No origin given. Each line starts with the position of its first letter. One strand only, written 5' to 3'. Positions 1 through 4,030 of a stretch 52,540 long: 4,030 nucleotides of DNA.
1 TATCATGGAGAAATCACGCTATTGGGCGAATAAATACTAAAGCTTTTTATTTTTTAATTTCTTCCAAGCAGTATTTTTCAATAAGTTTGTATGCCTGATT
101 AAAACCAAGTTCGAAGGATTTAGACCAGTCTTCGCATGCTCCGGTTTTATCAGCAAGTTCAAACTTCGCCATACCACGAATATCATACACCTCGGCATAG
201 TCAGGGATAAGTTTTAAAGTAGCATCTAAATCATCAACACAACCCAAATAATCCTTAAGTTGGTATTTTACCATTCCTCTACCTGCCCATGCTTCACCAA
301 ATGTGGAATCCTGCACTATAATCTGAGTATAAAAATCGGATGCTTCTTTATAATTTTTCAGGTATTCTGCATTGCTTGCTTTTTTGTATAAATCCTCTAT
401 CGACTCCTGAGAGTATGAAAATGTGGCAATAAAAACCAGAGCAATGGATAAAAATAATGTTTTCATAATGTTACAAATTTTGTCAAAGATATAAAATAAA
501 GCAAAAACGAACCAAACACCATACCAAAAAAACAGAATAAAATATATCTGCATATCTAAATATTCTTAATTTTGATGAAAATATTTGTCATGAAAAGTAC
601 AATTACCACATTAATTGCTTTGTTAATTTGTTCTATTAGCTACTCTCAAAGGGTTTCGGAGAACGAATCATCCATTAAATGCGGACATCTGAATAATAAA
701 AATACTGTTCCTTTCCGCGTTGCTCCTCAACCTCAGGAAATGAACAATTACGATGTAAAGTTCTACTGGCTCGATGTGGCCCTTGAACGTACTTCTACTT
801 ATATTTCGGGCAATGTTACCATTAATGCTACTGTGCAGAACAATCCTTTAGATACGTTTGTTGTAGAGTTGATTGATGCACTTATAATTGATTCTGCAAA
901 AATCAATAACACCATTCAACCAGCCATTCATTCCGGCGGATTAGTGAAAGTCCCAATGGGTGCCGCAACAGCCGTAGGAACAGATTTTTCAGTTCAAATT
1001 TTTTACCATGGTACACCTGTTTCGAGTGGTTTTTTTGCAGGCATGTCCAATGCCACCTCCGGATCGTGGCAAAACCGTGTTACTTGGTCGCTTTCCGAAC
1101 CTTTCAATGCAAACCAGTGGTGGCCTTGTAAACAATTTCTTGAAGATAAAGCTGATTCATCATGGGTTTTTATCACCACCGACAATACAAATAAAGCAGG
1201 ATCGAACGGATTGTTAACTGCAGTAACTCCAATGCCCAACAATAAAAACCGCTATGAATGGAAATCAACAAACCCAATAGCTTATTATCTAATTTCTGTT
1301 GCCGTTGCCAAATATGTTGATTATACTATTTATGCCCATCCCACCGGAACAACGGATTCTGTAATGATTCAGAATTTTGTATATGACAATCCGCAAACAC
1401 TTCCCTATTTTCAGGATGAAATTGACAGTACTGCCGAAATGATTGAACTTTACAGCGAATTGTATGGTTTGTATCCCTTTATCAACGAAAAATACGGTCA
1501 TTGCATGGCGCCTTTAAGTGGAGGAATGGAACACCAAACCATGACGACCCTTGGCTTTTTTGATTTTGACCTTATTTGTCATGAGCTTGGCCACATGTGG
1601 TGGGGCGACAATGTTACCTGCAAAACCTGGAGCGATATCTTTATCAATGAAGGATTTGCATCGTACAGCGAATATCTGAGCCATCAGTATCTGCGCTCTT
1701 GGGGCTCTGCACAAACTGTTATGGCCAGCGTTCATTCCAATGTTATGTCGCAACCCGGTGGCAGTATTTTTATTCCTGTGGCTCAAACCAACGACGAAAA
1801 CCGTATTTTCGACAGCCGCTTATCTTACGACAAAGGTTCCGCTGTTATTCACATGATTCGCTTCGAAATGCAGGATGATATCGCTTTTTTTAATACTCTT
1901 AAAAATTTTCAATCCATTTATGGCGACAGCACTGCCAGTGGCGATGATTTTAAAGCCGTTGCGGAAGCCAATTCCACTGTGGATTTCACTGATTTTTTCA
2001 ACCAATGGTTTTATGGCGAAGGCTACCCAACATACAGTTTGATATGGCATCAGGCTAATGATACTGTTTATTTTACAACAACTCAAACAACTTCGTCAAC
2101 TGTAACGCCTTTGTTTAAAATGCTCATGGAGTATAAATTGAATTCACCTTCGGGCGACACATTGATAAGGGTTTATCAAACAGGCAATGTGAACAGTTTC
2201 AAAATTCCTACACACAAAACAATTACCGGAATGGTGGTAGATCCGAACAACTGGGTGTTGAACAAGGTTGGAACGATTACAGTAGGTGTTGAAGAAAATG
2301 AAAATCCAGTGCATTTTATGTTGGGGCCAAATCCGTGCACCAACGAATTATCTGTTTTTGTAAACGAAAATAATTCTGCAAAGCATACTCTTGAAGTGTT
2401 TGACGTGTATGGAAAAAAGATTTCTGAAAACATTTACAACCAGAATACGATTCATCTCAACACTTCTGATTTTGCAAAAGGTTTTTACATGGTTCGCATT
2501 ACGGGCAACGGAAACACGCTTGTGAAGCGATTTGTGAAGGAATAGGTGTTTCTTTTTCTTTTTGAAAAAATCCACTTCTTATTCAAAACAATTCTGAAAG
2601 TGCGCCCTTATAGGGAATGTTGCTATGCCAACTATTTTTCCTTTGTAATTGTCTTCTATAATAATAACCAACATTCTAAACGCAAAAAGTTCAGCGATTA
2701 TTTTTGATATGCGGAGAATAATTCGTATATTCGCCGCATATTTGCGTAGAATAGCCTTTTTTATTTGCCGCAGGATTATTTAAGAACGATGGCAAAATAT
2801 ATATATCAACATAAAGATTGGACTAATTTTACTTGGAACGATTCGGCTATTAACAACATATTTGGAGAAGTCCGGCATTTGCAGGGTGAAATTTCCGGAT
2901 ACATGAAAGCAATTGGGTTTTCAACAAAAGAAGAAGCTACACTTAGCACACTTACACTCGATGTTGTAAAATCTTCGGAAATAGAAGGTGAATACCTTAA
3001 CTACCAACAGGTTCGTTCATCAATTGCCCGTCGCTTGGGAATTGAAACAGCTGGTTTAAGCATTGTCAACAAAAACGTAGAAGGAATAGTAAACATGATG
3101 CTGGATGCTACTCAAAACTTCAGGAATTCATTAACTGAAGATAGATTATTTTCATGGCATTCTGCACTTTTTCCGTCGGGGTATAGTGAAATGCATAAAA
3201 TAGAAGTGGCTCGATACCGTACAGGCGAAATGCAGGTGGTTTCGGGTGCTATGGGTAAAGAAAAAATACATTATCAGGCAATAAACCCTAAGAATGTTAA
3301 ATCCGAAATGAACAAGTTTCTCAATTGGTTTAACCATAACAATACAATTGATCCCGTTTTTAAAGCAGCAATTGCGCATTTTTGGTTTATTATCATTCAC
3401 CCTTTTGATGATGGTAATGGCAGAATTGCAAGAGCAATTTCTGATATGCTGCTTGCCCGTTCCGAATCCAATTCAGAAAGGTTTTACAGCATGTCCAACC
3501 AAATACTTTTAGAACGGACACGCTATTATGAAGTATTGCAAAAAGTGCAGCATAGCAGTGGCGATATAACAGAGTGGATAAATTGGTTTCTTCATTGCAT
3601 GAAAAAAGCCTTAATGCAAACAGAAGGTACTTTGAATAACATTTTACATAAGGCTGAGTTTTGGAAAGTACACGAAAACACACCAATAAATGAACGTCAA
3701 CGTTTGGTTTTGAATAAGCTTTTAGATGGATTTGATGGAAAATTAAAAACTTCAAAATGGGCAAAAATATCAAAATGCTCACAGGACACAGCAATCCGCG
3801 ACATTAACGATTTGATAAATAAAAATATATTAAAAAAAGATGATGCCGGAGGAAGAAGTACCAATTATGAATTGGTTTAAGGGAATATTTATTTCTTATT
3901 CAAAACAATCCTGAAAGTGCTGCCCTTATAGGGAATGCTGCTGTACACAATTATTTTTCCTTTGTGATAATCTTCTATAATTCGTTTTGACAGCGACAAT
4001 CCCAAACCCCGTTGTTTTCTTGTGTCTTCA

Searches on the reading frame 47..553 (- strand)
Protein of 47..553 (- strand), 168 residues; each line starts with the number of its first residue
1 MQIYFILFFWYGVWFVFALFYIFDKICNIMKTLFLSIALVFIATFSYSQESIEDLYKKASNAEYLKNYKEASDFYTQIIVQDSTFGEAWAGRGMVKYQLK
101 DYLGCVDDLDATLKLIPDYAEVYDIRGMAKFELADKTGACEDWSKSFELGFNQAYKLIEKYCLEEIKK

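Call 72: search_protein_families(library=pfam, proteins=[window:47-553:-], max_evalue=0.00001)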
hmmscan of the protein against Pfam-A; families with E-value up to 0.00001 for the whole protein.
window:47-553:- (168 aa): 1 family
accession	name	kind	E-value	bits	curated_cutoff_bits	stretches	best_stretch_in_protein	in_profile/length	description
PF07719.23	TPR_2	-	8.5e-08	32.2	27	0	87-119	2-34/34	Tetratricopeptide repeat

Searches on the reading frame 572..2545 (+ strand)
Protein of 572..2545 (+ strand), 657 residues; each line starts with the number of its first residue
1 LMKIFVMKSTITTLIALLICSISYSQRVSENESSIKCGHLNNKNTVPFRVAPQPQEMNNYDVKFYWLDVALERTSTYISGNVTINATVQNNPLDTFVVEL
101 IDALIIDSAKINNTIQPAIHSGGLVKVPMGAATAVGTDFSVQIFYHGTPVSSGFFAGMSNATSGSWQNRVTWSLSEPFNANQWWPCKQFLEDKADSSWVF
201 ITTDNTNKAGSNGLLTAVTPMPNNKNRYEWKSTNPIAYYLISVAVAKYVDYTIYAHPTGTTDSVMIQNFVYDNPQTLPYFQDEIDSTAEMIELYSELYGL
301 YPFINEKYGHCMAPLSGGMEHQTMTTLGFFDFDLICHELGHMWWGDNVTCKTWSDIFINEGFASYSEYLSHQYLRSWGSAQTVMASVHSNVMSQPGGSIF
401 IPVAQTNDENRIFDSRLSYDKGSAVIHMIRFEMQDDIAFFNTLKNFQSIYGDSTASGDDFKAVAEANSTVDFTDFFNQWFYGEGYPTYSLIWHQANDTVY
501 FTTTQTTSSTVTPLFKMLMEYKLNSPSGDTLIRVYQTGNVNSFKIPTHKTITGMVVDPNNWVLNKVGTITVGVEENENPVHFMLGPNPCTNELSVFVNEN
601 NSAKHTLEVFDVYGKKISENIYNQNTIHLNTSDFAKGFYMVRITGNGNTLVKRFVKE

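Call 72: search_protein_families(library=pfam, proteins=[window:572-2545:+], max_evalue=0.00001)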
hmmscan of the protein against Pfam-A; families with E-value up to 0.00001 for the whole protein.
window:572-2545:+ (657 aa): 2 families
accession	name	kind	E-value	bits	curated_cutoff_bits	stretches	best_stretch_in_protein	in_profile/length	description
PF01433.26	Peptidase_M1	-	8.7e-24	84.8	27.7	1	333-479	69-218/218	Peptidase family M1 domain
PF18962.6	Por_Secre_tail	-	4e-13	49.9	27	1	586-655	3-74/75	Secretion system C-terminal sorting domain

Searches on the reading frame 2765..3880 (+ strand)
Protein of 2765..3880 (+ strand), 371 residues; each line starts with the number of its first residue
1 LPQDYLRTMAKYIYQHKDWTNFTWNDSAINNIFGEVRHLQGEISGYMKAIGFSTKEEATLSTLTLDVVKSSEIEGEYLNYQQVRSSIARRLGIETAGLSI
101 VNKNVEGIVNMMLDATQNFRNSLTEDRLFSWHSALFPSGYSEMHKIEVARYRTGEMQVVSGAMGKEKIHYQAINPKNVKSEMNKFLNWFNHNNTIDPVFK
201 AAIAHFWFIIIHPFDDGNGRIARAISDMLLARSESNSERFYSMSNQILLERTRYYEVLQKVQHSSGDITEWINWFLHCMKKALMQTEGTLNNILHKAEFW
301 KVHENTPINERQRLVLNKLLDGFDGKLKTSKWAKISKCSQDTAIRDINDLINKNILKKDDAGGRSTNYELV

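Call 72: search_protein_families(library=pfam, proteins=[window:2765-3880:+], max_evalue=0.00001)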
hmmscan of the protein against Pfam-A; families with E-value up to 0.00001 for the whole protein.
window:2765-3880:+ (371 aa): 2 families
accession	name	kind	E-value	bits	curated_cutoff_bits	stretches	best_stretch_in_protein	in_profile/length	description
PF13776.11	DUF4172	-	1.7e-32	112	25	1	12-93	1-82/82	Domain of unknown function (DUF4172)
PF02661.23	Fic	-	8.6e-19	68.6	24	1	123-230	2-93/93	Fic/DOC family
